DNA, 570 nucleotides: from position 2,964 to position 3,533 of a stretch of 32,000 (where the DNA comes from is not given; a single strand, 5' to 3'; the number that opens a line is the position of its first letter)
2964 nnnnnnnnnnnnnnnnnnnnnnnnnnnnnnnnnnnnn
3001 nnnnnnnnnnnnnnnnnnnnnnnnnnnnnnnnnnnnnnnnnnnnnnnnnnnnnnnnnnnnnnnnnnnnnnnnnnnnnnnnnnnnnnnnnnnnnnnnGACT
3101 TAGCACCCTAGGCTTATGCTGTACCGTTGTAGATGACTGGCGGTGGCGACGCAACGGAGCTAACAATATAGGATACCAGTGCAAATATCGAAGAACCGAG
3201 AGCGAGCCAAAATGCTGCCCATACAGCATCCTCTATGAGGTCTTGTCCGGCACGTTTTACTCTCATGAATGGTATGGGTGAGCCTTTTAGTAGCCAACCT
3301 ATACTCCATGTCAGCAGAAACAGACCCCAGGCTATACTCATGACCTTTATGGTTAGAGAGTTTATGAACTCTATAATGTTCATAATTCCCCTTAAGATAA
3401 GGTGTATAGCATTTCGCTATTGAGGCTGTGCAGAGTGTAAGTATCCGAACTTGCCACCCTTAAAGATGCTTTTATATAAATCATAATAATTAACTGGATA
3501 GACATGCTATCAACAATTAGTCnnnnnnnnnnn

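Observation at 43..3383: Complete minimal T4SS-like / Ced-type DNA-transfer operon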

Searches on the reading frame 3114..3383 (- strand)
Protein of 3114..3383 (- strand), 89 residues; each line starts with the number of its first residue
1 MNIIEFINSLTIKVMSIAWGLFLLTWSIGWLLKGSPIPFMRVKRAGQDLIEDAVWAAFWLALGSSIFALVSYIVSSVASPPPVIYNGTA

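Call 4: search_protein_families(library=pfam, proteins=[window:3114-3383:-], max_evalue=1)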
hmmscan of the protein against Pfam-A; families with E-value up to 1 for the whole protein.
window:3114-3383:- (89 aa): 0 families

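Call 5: search_protein_families(library=ncbifam, proteins=[window:3114-3383:-], max_evalue=1)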
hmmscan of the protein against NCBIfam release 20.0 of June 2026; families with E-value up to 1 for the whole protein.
window:3114-3383:- (89 aa): 5 families
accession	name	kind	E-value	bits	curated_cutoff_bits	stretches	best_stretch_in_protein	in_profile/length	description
NF041797.1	Ced_CedA1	equivalog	8.7e-39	131.5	100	1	3-77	1-75/75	DNA import protein CedA1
NF041796.2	Ced_CedA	equivalog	2.2e-08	34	330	1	13-77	6-70/259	DNA import protein CedA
NF053657.1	CedE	equivalog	2.5e-08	34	400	1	13-75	5-67/260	DNA-translocating protein CedE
NF045580.1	symport_access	equivalog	0.1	12.8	35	1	53-70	8-25/33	symporter small accessory protein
NF033615.1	CDF_MamM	equivalog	0.22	10.7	350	1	4-35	77-108/290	magnetosome biogenesis CDF transporter MamM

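Call 7: search_solved_structures(query=window:3114-3383:-, max_evalue=10, show_alignments=2)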
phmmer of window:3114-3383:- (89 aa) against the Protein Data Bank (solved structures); distinct sequences matched with E-value up to 10: 3.
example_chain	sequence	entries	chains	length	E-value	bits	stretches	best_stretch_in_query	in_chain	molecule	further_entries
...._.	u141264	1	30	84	2.1e-25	92.1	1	2-73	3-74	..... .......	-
5mfi_A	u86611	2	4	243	0.00022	24.9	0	38-65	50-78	YIII(Dq.V2)4CqI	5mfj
4d49_A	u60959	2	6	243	0.00062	23.5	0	38-65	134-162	ARMADILLO REPEAT PROTEIN ARM00027 | YIII(Dq.V1)4CPAF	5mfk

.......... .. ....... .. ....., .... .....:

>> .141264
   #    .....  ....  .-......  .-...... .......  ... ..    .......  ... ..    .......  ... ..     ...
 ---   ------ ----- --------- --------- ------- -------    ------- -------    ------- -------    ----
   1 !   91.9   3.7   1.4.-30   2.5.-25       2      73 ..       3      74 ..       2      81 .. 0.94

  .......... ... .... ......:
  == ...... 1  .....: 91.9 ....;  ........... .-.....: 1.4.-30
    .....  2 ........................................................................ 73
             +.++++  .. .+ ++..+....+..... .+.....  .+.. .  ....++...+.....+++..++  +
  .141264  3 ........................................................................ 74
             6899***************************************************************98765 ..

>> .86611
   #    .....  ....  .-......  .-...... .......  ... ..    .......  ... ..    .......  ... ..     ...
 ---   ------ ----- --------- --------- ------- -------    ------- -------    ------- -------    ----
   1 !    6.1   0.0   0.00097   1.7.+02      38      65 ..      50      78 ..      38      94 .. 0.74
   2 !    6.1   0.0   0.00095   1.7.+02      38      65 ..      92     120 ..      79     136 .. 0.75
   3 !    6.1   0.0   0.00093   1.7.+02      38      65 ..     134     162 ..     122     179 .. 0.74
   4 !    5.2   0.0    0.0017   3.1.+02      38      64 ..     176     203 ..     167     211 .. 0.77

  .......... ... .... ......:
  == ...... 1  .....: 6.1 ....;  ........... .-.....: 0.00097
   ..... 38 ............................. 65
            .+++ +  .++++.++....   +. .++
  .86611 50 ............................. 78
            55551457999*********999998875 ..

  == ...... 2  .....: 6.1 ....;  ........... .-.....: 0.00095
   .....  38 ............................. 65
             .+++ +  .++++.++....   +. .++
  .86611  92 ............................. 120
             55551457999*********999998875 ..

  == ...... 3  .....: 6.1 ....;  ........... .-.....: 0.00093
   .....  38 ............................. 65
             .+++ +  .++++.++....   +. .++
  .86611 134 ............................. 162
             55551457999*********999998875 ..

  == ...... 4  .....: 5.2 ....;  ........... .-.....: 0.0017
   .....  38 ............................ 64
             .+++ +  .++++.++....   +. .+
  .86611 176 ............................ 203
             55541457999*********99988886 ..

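Call 17: list_cluster_members(proteins=[window:3114-3383:-, window:1657-3096:-, window:1455-1631:-, window:43-1449:-, window:43-1461:-, window:6397-8328:+, window:9648-10409:-])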
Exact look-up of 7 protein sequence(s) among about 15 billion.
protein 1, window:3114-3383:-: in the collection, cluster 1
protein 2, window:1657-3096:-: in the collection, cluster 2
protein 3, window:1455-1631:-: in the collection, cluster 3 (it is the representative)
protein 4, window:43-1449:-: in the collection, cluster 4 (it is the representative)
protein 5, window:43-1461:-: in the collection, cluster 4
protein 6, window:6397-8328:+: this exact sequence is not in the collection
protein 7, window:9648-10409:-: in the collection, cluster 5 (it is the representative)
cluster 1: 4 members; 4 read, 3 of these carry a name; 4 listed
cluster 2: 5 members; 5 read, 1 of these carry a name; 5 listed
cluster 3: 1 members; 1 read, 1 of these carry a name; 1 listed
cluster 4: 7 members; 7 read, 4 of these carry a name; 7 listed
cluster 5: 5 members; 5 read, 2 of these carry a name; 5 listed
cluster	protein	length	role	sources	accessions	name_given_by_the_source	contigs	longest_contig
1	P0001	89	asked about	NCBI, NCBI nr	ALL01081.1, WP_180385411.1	hypothetical protein Pyrde_1033 [Pyrodictium delaneyi] | DNA import protein CedA1 [Pyrodictium delaneyi]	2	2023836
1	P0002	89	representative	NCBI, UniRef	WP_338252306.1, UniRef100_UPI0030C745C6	DNA import protein CedA1 [Pyrodictium abyssi] | DNA import protein CedA1 n=1 Tax=Pyrodictium abyssi TaxID=54256 RepID=UPI0030C745C6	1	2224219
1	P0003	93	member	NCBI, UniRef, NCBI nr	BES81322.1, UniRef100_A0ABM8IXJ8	hypothetical protein PABY_08890 [Pyrodictium abyssi] | Uncharacterized protein n=1 Tax=Pyrodictium abyssi TaxID=54256 RepID=A0ABM8IXJ8_9CREN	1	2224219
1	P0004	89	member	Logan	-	-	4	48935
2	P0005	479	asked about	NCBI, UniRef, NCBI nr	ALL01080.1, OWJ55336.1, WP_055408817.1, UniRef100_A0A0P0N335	hypothetical protein Pyrde_1032 [Pyrodictium delaneyi] | Uncharacterized protein n=1 Tax=Pyrodictium delaneyi TaxID=1273541 RepID=A0A0P0N335_9CREN | hypothetical protein [Pyrodictium delaneyi]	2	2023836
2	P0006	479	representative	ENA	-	-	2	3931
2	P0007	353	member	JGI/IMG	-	-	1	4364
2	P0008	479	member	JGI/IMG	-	-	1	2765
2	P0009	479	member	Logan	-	-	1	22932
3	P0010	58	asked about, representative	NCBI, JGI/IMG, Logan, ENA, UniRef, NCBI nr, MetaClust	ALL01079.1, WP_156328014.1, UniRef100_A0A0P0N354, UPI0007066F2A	hypothetical protein Pyrde_1031 [Pyrodictium delaneyi] | Uncharacterized protein n=1 Tax=Pyrodictium delaneyi TaxID=1273541 RepID=A0A0P0N354_9CREN | hypothetical protein [Pyrodictium delaneyi]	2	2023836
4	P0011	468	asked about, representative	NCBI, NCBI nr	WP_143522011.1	ATP-binding protein [Pyrodictium delaneyi]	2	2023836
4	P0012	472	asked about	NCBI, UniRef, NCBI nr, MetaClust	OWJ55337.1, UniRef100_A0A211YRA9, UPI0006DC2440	hypothetical protein Pdsh_00490 [Pyrodictium delaneyi] | AAA+ ATPase domain-containing protein n=2 Tax=Pyrodictium delaneyi TaxID=1273541 ... | status=active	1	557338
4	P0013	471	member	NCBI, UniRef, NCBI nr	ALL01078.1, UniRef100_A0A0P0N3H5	hypothetical protein Pyrde_1030 [Pyrodictium delaneyi] | AAA+ ATPase domain-containing protein n=1 Tax=Pyrodictium delaneyi TaxID=1273541 ...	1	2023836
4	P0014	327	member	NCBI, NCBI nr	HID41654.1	MAG TPA: hypothetical protein EYP33_05815, partial [Pyrodictium sp.] | hypothetical protein [Pyrodictium sp.]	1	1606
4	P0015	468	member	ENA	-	-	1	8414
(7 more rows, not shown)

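Call 50: find_related_loci(query=A5, collection=genome_contigs, flank=10000)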
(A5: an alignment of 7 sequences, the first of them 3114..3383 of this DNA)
Query A5 (89 aa) in genome_contigs; peptide patterns used: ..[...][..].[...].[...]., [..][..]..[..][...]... (x = any residue, [..] = any of these).
181 stretches matched a pattern; 103 encode a relative of the query (tblastn E <= 1e-3); the best 80 are kept; 80 distinct loci.
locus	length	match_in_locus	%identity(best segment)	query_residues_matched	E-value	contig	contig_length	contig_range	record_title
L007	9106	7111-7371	74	2-88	3e-40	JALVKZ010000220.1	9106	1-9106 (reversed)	MAG: Pyrodictiaceae archaeon isolate A1_metabat2_scaf2bin.236 A1_NODE_4814_length_9106_cov_5.962357, whole genome shotgu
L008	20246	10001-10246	78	2-83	3e-40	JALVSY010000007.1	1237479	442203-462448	MAG: Pyrodictiaceae archaeon isolate M1_maxbin2_scaf2bin.012 M1_NODE_1_length_1237479_cov_161.761673, whole genome shotg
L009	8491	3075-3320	77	2-83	1e-39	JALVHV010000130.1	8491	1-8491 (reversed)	MAG: Pyrodictiaceae archaeon isolate A1_metabat1_scaf2bin.004 A1_NODE_5594_length_8491_cov_39.900885, whole genome shotg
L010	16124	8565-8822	71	3-89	5e-38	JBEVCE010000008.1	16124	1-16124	MAG: Pyrodictiaceae archaeon isolate 2_1_SS_W3_F1_Bin025_Water NODE_1133_length_16124_cov_8.315141, whole genome shotgun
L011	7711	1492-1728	73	1-79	2e-37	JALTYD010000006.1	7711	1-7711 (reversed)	MAG: Pyrodictiaceae archaeon isolate S141_metabat2_scaf2bin.024 S141_NODE_10186_length_7711_cov_1.251450, whole genome s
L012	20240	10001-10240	74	1-80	4e-37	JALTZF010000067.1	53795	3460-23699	MAG: Pyrodictiaceae archaeon isolate S141_metabat2_scaf2bin.116 S141_NODE_312_length_53795_cov_2.057054, whole genome sh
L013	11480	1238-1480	67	2-82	3e-36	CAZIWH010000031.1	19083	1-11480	MAG TPA_asm: uncultured Hyperthermus sp. isolate SRP163575_co1_287 genome assembly, contig: NODE_6026_length_19083_cov_5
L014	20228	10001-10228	74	2-77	4e-36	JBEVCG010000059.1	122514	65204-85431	MAG: Thermoproteota archaeon isolate 2_1_SS_W3_F1_Bin023_Water NODE_6_length_122514_cov_7.455704, whole genome shotgun s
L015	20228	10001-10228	72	2-77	7e-36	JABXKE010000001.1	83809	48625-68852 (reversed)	MAG: Pyrodictium sp. isolate DIMAG01 contig, whole genome shotgun sequence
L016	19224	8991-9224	76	2-79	2e-35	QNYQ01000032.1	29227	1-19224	MAG: Hyperthermus sp. isolate MAG 130 Ga0232637_10000082, whole genome shotgun sequence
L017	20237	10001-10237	70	1-79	1e-34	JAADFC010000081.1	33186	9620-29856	MAG: Thermoproteota archaeon isolate L_MetaBat.77 contig-127_861, whole genome shotgun sequence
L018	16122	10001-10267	65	1-86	2e-34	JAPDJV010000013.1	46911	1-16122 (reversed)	MAG: Thermoproteota archaeon isolate S9B2_HD70 c_000000000272, whole genome shotgun sequence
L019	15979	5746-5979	65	1-78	1e-34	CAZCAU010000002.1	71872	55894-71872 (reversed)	MAG TPA_asm: uncultured Desulfurococcales archaeon isolate SRP141559_co1_23 genome assembly, contig: NODE_73_length_7187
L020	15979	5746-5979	65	1-78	1e-34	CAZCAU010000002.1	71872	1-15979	MAG TPA_asm: uncultured Desulfurococcales archaeon isolate SRP141559_co1_23 genome assembly, contig: NODE_73_length_7187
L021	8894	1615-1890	61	1-89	1e-33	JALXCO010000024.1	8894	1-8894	MAG: Desulfurococcales archaeon isolate T2_metabat2_scaf2bin.174 T2_NODE_11391_length_8894_cov_2.224478, whole genome sh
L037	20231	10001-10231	61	1-77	1e-30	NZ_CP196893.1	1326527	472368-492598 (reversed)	Thermogladius sp. 4427co chromosome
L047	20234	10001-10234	58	1-78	8e-30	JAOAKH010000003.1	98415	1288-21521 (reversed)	MAG: Acidilobaceae archaeon isolate SKW39 NODE_3_length_98415_cov_7.199069, whole genome shotgun sequence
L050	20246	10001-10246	52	1-82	4e-29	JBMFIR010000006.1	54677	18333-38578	MAG: Sulfolobales archaeon isolate KM4324-28 NODE_6_length_54677_cov_5.616502, whole genome shotgun sequence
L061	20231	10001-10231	60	1-77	9e-29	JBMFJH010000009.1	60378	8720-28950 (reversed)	MAG: Thermoprotei archaeon isolate KM4331-12 NODE_9_length_60378_cov_20.093547, whole genome shotgun sequence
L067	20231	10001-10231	60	1-77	2e-28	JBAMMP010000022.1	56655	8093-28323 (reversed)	MAG: Sulfolobaceae archaeon isolate MAG34 ExploCarb_3811S_S4_41_length_56655_cov_57, whole genome shotgun sequence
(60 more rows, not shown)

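Call 55: search_protein_families(library=ncbifam, proteins=[L067:11042-11221:+, L061:11048-11221:+, L067:10239-11045:+, L067:10001-10234:+, L050:14759-16297:-, L047:11601-13094:+, L037:11771-13408:+], max_evalue=0.01)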
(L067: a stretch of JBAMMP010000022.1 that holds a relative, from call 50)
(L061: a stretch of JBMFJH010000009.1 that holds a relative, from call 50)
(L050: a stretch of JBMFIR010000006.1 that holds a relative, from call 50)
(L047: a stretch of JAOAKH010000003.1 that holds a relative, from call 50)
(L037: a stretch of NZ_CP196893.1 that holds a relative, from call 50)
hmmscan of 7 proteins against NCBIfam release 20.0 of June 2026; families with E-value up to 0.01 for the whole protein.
L067:11042-11221:+ (59 aa): 1 family
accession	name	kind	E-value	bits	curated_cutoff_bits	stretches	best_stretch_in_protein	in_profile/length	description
NF041798.1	Ced_CedA2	equivalog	3.3e-08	33.6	80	1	4-50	2-48/50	Ced DNA import system-associated protein CedA2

L061:11048-11221:+ (57 aa): 1 family
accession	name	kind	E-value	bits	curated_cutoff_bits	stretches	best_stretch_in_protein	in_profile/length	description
NF041798.1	Ced_CedA2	equivalog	1.8e-09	37.6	80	1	1-48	1-48/50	Ced DNA import system-associated protein CedA2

L067:10239-11045:+ (268 aa): 3 families
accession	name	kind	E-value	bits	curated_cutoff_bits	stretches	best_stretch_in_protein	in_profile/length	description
NF041796.2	Ced_CedA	equivalog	1.7e-70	237.6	330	1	1-267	1-259/259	DNA import protein CedA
NF053657.1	CedE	equivalog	5.5e-44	150.9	400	1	6-266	5-260/260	DNA-translocating protein CedE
NF041797.1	Ced_CedA1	equivalog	1.6e-07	31.3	100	1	6-67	11-72/75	DNA import protein CedA1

L067:10001-10234:+ (77 aa): 3 families
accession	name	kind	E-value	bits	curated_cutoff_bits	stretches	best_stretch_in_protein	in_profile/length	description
NF041797.1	Ced_CedA1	equivalog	2.3e-36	123.7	100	1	3-77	1-75/75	DNA import protein CedA1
NF053657.1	CedE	equivalog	3.5e-06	27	400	1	17-74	9-66/260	DNA-translocating protein CedE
NF041796.2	Ced_CedA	equivalog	8.5e-06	25.5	330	1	14-76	7-69/259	DNA import protein CedA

L050:14759-16297:- (512 aa): 12 families
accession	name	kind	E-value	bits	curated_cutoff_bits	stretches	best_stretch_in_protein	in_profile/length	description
NF040937.1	HerA_Thermprot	equivalog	3.1e-109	365.6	800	1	21-501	3-483/487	DNA double-strand break repair helicase HerA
NF040819.1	helicase_HerA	equivalog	7e-68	229.5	970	1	113-502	107-540/561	DNA double-strand break repair helicase HerA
NF042944.1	HerA_antiphage_2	equivalog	3.6e-41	141.6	850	2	260-499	329-562/576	anti-phage-associated helicase HerA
NF042943.1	HerA_antiphage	equivalog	1.4e-29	103.2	800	2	367-482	433-552/566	anti-phage-associated helicase HerA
NF053655.1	CedD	equivalog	1.1e-23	83.7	600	1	152-480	211-526/527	DNA-translocating ATPase CedD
NF045975.1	VirB4_plasma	equivalog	0.00021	19.2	590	0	167-207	519-559/894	Mbov_0397 family ICE element conjugal transfer ATPase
NF033849.1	ser_rich_anae_1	subfamily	0.0019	15.6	650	1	368-441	1018-1100/1163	serine-rich protein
NF008364.0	PRK11160.1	equivalog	0.0022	16.7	630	1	155-197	358-400/575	heme ABC transporter ATP-binding protein/permease CydC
TIGR03743.1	SXT_TraD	subfamily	0.0025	16.3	366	1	153-200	166-212/636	conjugative transfer system coupling protein TraD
NF045998.1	cleave_ABC_plasm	equivalog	0.0036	15.6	500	0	244-361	214-331/673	Mbov_0121 family peptidase domain-containing ABC transporter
TIGR02746.1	TraC-F-type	equivalog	0.0056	14.6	567.05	0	167-222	434-494/800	type IV secretion system protein TraC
TIGR02759.1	TraD_Ftype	equivalog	0.0069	15.2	521.35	0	163-222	176-231/566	type IV conjugative transfer system coupling protein TraD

L047:11601-13094:+ (497 aa): 8 families
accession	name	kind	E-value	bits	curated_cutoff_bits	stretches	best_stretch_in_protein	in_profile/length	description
NF041017.1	DNA_import_CedB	equivalog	6.3e-15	54.8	700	2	342-476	438-586/590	DNA import protein CedB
TIGR03743.1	SXT_TraD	subfamily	9.6e-08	30.9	366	1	233-283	171-215/636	conjugative transfer system coupling protein TraD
TIGR00929.1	VirB4_CagE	subfamily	5.7e-06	24.8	643.1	0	239-262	439-462/792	VirB4 family type IV secretion/conjugal transfer ATPase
NF053655.1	CedD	equivalog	8.7e-06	24.7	600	0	375-432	420-477/527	DNA-translocating ATPase CedD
NF010447.0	PRK13873.1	equivalog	9e-06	23.9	1020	1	364-422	626-687/815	conjugal transfer protein TrbE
TIGR03928.1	T7_EssCb_Firm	equivalog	0.0019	15.8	778.4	0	393-418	601-626/1296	type VII secretion protein EssC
NF033849.1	ser_rich_anae_1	subfamily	0.0051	14.2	650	0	350-432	1008-1088/1163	serine-rich protein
TIGR03925.1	T7SS_EccC_b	equivalog_domain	0.0094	14.3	346.55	0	201-284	327-406/564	type VII secretion protein EccCb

L037:11771-13408:+ (545 aa): 13 families
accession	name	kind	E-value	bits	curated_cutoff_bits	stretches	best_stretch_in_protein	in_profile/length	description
NF041017.1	DNA_import_CedB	equivalog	3.3e-22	78.8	700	1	39-531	77-586/590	DNA import protein CedB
NF053655.1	CedD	equivalog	1.2e-12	47.3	600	2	378-532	368-526/527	DNA-translocating ATPase CedD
NF042943.1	HerA_antiphage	equivalog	8.3e-11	41.1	800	2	447-531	465-549/566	anti-phage-associated helicase HerA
NF040937.1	HerA_Thermprot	equivalog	6.2e-08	31.5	800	1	448-531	378-461/487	DNA double-strand break repair helicase HerA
TIGR00929.1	VirB4_CagE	subfamily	5.2e-05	21.7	643.1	1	249-286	436-473/792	VirB4 family type IV secretion/conjugal transfer ATPase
NF040819.1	helicase_HerA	equivalog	5.8e-05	21.8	970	1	441-519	424-502/561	DNA double-strand break repair helicase HerA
TIGR03743.1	SXT_TraD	subfamily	6.5e-05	21.6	366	1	231-289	156-213/636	conjugative transfer system coupling protein TraD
NF010447.0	PRK13873.1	equivalog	0.0004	18.4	1020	0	250-278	441-469/815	conjugal transfer protein TrbE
NF045975.1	VirB4_plasma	equivalog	0.00041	18.2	590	0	442-480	781-821/894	Mbov_0397 family ICE element conjugal transfer ATPase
NF010404.0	PRK13830.1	subfamily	0.00091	17.1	810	0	250-292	456-498/818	conjugal transfer protein TrbE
NF042944.1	HerA_antiphage_2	equivalog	0.00093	18.1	850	0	447-520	458-531/576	anti-phage-associated helicase HerA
TIGR03754.1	conj_TOL_TraD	equivalog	0.0045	15.6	647.55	1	218-290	149-219/643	type IV conjugative transfer system coupling protein TraD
TIGR03819.1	heli_sec_ATPase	hypoth_equivalog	0.0077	15.5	373.15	0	251-273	179-201/340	TadA family conjugal transfer-associated ATPase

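Call 81: search_protein_families(library=padloc, proteins=[window:3114-3383:-], max_evalue=0.001)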
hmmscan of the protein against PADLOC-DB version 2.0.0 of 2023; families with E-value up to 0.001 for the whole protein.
window:3114-3383:- (89 aa): 0 families
